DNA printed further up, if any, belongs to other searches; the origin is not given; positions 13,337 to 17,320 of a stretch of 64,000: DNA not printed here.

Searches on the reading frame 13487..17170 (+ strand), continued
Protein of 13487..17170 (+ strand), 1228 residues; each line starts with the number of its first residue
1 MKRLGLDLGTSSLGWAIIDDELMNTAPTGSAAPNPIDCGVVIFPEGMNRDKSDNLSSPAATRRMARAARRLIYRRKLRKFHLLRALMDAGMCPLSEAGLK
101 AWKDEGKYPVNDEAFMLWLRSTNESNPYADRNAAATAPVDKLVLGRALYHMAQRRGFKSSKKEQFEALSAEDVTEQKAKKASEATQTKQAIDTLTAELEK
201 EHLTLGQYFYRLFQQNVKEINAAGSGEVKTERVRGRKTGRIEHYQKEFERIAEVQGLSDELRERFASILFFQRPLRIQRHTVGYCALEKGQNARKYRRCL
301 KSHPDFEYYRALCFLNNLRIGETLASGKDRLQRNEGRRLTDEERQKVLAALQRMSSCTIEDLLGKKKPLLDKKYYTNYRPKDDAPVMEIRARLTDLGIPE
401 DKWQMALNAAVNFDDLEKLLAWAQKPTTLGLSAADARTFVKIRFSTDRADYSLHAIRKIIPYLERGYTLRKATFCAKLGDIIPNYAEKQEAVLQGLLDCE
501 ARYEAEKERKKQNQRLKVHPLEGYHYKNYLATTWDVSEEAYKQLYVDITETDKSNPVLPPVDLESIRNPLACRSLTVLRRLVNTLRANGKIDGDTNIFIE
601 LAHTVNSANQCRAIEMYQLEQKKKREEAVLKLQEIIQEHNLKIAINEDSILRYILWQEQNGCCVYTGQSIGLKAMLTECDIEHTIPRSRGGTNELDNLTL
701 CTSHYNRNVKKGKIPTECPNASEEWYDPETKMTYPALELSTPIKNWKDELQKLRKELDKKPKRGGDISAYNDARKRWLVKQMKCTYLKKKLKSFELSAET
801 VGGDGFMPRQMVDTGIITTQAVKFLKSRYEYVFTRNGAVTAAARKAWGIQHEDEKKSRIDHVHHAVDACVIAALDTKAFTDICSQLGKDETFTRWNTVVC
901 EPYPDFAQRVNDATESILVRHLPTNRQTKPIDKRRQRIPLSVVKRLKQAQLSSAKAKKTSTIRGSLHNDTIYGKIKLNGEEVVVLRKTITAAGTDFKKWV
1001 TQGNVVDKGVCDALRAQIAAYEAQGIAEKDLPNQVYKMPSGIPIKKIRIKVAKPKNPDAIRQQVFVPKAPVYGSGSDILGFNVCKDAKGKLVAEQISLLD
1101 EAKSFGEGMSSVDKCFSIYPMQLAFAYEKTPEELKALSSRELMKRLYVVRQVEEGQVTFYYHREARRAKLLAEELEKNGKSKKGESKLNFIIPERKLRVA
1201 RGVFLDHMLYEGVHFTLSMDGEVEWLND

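Call 57: find_related_loci(query=A1, collection=metagenome_contigs, flank=6000)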
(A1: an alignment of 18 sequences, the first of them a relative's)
Query A1 (1228 aa) in metagenome_contigs; peptide patterns used: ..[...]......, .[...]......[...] (x = any residue, [..] = any of these).
600 stretches matched a pattern (row limit reached: there are more); 482 encode a relative of the query (tblastn E <= 1e-3); the best 80 are kept; 80 distinct loci.
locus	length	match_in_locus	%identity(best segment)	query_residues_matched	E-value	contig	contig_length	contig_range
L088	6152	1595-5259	89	1-1228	0e+0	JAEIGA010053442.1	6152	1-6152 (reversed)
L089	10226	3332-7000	38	2-1226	0e+0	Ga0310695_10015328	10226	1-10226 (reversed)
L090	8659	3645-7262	37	1-1225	0e+0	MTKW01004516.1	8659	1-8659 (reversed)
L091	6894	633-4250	37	2-1226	0e+0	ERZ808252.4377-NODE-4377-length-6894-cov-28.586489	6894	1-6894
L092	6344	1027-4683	36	2-1226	0e+0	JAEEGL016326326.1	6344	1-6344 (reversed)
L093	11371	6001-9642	37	1-1223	0e+0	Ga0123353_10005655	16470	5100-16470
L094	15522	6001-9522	37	1-1227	0e+0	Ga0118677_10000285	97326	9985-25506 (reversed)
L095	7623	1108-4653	37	2-1226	0e+0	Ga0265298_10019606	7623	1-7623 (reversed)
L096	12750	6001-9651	36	2-1225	0e+0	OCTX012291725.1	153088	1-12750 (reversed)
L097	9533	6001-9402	36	1-1147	0e+0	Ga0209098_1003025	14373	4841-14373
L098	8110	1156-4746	36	2-1226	0e+0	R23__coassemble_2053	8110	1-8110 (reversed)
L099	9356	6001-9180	38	4-1104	0e+0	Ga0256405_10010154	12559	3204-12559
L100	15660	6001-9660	34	2-1223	9e-177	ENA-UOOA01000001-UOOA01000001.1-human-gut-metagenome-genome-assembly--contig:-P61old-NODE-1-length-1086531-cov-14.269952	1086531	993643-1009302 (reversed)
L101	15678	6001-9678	35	4-1225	3e-176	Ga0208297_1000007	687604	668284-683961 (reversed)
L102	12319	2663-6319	33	2-1225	1e-148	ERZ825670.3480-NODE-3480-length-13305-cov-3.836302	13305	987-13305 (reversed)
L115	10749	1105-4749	32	2-1228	9e-142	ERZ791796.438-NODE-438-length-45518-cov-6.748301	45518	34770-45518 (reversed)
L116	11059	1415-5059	32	2-1228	7e-142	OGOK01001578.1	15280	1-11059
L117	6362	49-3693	32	2-1228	8e-142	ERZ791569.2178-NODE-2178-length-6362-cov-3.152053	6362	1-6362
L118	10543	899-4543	32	2-1228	4e-141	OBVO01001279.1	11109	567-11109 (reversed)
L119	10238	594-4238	32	2-1228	4e-141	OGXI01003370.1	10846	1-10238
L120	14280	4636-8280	32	2-1228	2e-141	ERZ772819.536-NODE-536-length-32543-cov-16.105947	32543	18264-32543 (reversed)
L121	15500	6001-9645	32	2-1228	4e-141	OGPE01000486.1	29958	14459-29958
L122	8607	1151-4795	32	2-1228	3e-141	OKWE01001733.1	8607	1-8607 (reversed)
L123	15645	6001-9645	32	2-1228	4e-141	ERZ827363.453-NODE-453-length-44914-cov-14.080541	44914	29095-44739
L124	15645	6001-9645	32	2-1228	3e-141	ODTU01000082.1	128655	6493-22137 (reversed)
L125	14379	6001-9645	32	2-1228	4e-141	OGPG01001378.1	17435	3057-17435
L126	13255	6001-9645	32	2-1228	4e-141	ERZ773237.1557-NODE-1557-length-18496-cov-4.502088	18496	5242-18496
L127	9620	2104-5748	32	2-1228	3e-141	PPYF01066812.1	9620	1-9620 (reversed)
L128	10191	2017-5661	32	2-1228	4e-141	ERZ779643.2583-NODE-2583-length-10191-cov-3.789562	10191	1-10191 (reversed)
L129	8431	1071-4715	32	2-1228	3e-141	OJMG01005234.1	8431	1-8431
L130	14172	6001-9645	32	2-1228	4e-141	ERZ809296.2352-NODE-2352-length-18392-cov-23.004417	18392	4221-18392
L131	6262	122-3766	32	2-1228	6e-142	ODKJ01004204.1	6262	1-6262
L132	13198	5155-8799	32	2-1228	2e-141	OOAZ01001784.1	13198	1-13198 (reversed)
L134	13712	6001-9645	32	2-1228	6e-141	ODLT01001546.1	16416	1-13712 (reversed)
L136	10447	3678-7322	32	2-1228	5e-141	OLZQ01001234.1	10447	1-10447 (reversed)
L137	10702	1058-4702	32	2-1228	2e-140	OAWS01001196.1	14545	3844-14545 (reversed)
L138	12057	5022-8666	32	2-1228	8e-141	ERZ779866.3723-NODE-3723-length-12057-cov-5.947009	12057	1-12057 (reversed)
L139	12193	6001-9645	32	2-1228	2e-140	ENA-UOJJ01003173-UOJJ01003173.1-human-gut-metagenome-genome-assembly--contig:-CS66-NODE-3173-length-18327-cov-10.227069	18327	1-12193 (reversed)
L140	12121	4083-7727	32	2-1228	3e-140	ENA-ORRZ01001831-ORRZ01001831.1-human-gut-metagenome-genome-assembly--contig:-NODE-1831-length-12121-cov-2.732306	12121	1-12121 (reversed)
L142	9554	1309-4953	32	2-1228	6e-140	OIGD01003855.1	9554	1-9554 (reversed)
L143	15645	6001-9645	32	2-1228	7e-140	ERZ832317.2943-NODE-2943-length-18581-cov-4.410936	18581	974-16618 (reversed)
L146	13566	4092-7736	32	2-1228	2e-139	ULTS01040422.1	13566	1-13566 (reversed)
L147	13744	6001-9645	32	2-1228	1e-139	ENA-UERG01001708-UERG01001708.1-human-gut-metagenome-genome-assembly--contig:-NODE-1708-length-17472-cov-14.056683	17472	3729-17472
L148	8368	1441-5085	32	2-1228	7e-140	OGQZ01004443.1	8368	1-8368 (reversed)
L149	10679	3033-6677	32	2-1228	8e-140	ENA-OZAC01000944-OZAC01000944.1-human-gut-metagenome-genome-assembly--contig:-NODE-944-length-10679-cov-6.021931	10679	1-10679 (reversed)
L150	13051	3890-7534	32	2-1228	1e-139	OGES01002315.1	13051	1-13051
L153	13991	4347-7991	31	2-1228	2e-138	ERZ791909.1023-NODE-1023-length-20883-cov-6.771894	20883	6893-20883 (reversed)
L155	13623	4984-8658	32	2-1228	1e-138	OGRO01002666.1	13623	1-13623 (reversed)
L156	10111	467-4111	31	2-1228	9e-139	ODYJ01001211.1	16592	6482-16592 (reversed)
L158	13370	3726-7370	32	2-1228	1e-137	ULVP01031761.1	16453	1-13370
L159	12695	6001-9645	31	2-1228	8e-141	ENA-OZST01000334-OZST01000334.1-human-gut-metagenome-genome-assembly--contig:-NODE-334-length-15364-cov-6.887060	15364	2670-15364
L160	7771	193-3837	31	2-1228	4e-138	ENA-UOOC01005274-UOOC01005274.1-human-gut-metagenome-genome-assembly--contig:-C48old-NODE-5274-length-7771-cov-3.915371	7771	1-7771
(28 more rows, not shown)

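Call 58: find_encoding_contigs(protein=P0013, flank=4000, max_places=1)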
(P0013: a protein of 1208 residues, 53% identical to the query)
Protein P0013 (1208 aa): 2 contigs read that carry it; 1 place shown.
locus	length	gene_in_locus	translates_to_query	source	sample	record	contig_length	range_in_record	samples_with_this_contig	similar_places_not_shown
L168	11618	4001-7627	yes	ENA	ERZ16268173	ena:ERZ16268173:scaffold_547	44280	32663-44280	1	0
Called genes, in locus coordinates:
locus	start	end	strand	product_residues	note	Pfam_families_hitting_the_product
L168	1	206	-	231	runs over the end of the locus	PF00535:Glycos_transf_2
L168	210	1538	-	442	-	PF00501:AMP-binding, PF22818:ApeI-like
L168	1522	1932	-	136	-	-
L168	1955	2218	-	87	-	PF00550:PP-binding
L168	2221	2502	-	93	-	PF00550:PP-binding (weak)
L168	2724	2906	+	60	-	-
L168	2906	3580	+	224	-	-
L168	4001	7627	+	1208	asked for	PF13395:HNH_4, PF18541:RuvC_III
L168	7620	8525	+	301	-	PF01867:Cas_Cas1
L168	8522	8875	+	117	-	PF09827:CRISPR_Cas2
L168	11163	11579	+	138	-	-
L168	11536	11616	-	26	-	?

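Call 59: find_encoding_contigs(protein=P0016, flank=4000, max_places=1)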
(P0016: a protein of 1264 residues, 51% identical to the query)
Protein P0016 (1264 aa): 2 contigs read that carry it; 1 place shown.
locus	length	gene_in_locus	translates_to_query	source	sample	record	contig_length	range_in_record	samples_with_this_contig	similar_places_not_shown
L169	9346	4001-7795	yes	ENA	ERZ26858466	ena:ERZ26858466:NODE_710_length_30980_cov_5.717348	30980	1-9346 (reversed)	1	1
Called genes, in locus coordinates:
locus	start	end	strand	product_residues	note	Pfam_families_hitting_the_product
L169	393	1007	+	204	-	PF01025:GrpE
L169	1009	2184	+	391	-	PF00226:DnaJ, PF01556:DnaJ_C, PF27659:CHP02642 (faint), PF00684:DnaJ_CXXCXGXG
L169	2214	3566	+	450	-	PF00206:Lyase_1, PF08328:ASL_C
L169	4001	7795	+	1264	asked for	PF13395:HNH_4, PF18541:RuvC_III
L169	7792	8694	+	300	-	PF01867:Cas_Cas1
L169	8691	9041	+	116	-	PF20803:PaaX_M, PF09827:CRISPR_Cas2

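Call 60: find_encoding_contigs(protein=P0028, flank=4000, max_places=1)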
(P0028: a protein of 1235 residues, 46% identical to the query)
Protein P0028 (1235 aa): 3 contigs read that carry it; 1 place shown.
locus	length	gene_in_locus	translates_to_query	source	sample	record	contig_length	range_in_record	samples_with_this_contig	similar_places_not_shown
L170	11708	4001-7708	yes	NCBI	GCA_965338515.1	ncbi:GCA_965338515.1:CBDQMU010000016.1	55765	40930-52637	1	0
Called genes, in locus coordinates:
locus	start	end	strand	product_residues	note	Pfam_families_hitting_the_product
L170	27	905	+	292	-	PF03690:MYG1_exonuc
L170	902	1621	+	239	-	PF06439:3keto-disac_hyd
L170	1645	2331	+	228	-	PF03099:BPL_LplA_LipB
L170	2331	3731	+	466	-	PF01743:PolyA_pol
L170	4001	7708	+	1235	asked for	PF13395:HNH_4, PF18541:RuvC_III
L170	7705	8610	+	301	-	PF01867:Cas_Cas1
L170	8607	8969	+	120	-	PF20803:PaaX_M (weak), PF09827:CRISPR_Cas2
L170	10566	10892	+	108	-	-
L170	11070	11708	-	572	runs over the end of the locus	PF07719:TPR_2 (faint)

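Call 61: find_encoding_contigs(protein=P0031, flank=4000, max_places=1)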
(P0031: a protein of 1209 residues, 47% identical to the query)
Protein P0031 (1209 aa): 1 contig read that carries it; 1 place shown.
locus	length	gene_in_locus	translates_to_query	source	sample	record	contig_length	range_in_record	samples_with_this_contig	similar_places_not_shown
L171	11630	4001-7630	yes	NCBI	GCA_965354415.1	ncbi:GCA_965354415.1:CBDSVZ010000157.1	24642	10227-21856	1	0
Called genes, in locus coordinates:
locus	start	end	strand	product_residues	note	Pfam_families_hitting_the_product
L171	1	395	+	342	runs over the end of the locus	PF00044:Gp_dh_N, PF02800:Gp_dh_C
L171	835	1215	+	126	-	PF00078:RVT_1 (weak)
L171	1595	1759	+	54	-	-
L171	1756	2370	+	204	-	PF06414:Zeta_toxin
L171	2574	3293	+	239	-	-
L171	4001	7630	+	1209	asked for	PF18470:Cas9_a (weak), PF13395:HNH_4 (weak), PF18541:RuvC_III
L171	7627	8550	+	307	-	PF01867:Cas_Cas1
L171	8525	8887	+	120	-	PF09827:CRISPR_Cas2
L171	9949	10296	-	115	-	-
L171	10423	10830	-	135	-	-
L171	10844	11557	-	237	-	-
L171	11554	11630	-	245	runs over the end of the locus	-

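Call 78: list_cluster_members(proteins=[P0001])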
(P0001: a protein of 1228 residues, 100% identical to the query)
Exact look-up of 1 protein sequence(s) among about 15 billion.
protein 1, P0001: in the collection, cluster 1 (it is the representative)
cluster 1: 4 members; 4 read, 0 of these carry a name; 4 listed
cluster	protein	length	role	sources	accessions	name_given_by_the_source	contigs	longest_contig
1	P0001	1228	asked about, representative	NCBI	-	-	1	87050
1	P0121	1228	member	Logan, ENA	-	-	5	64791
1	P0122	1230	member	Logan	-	-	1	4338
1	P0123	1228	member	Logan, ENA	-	-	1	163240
